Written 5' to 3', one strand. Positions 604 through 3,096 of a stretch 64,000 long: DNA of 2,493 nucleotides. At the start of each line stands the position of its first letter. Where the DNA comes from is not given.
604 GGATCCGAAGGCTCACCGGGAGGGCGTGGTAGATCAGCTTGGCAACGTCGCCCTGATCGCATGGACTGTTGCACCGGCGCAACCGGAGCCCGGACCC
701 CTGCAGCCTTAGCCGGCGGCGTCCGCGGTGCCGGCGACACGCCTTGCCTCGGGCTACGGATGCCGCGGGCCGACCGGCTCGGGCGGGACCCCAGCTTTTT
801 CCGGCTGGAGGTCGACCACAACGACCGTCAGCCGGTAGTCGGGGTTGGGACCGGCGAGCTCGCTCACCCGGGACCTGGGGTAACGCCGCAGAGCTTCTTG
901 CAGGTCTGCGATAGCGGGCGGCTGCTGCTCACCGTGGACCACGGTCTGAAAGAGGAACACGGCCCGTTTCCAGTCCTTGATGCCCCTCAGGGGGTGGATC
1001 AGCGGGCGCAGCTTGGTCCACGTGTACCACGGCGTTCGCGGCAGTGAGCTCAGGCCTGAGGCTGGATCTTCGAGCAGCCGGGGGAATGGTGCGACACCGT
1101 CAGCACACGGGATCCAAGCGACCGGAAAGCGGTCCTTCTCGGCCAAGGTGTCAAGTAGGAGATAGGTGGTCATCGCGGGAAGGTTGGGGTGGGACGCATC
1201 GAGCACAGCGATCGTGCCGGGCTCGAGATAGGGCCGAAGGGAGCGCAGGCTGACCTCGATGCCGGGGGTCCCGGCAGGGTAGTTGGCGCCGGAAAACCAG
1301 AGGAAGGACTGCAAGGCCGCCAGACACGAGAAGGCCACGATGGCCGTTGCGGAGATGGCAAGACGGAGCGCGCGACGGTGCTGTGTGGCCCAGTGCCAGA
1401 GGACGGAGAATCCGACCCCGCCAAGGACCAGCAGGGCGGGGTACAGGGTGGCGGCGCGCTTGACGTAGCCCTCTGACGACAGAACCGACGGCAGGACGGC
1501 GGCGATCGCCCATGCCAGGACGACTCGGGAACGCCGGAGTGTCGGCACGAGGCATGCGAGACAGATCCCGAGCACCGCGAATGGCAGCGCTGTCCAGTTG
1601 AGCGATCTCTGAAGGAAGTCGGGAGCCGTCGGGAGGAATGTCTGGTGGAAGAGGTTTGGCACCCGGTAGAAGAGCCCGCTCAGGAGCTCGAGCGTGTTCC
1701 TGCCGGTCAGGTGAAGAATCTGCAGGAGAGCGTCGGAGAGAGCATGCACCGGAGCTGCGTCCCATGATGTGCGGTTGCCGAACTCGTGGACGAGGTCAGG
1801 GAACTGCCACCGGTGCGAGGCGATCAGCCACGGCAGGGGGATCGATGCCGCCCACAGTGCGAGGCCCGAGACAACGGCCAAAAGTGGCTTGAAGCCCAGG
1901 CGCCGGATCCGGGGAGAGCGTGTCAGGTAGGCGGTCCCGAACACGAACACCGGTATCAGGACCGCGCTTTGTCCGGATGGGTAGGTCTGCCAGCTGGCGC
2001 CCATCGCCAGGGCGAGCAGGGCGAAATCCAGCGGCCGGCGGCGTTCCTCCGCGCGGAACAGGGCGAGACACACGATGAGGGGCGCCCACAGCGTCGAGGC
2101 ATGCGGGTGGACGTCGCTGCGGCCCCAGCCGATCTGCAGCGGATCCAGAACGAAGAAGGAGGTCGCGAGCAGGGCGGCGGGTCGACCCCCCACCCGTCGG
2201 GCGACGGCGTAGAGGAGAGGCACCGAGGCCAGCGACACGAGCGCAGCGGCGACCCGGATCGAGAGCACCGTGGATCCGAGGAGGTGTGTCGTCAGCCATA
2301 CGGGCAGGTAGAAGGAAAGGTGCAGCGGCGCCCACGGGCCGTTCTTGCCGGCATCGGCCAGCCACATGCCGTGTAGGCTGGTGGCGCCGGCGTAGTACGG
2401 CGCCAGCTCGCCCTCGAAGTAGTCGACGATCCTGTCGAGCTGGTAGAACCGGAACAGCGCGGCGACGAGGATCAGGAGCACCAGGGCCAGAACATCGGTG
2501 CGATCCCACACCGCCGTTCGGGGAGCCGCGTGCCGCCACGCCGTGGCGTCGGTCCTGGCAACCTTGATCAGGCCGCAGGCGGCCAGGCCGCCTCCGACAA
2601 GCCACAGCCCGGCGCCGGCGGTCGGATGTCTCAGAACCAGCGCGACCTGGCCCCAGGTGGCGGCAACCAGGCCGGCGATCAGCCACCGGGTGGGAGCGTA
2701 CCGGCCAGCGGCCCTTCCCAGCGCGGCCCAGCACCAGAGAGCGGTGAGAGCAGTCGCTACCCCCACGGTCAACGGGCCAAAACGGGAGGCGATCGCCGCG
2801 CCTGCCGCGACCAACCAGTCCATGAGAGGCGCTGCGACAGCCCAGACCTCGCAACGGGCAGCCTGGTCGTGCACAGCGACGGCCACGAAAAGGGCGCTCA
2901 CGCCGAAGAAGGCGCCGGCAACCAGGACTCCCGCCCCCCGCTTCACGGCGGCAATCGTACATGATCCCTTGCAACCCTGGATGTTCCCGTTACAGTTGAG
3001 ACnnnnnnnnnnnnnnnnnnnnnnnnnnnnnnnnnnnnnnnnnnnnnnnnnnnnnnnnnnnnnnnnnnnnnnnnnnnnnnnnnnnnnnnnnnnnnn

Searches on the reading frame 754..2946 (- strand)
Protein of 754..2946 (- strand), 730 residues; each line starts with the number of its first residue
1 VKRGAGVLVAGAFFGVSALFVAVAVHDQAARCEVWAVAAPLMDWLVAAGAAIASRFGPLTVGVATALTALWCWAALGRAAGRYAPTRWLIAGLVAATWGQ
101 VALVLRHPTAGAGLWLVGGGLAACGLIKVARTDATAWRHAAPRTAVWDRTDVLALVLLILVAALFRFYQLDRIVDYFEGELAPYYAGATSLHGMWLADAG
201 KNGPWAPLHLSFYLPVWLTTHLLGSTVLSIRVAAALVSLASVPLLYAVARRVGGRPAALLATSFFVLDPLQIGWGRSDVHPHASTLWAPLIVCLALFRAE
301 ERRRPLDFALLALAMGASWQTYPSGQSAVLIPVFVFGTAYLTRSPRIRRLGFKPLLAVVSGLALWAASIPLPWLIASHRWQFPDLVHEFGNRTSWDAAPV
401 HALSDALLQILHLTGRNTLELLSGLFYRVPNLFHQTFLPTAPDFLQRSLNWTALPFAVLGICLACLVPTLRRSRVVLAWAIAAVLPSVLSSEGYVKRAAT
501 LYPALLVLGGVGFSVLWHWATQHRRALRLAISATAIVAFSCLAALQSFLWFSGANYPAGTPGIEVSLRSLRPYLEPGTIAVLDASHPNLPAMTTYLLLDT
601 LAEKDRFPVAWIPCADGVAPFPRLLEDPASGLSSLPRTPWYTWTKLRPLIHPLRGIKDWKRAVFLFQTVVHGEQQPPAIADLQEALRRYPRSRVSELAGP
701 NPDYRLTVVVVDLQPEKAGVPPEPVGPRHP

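Call 85: search_protein_families(library=pfam, proteins=[window:754-2946:-], max_evalue=0.00001)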
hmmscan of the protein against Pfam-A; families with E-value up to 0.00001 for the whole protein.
window:754-2946:- (730 aa): 1 family
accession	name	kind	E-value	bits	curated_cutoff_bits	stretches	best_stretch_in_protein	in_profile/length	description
PF13231.12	PMT_2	-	5e-11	43.5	26.1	1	216-373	10-160/160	Dolichyl-phosphate-mannose-protein mannosyltransferase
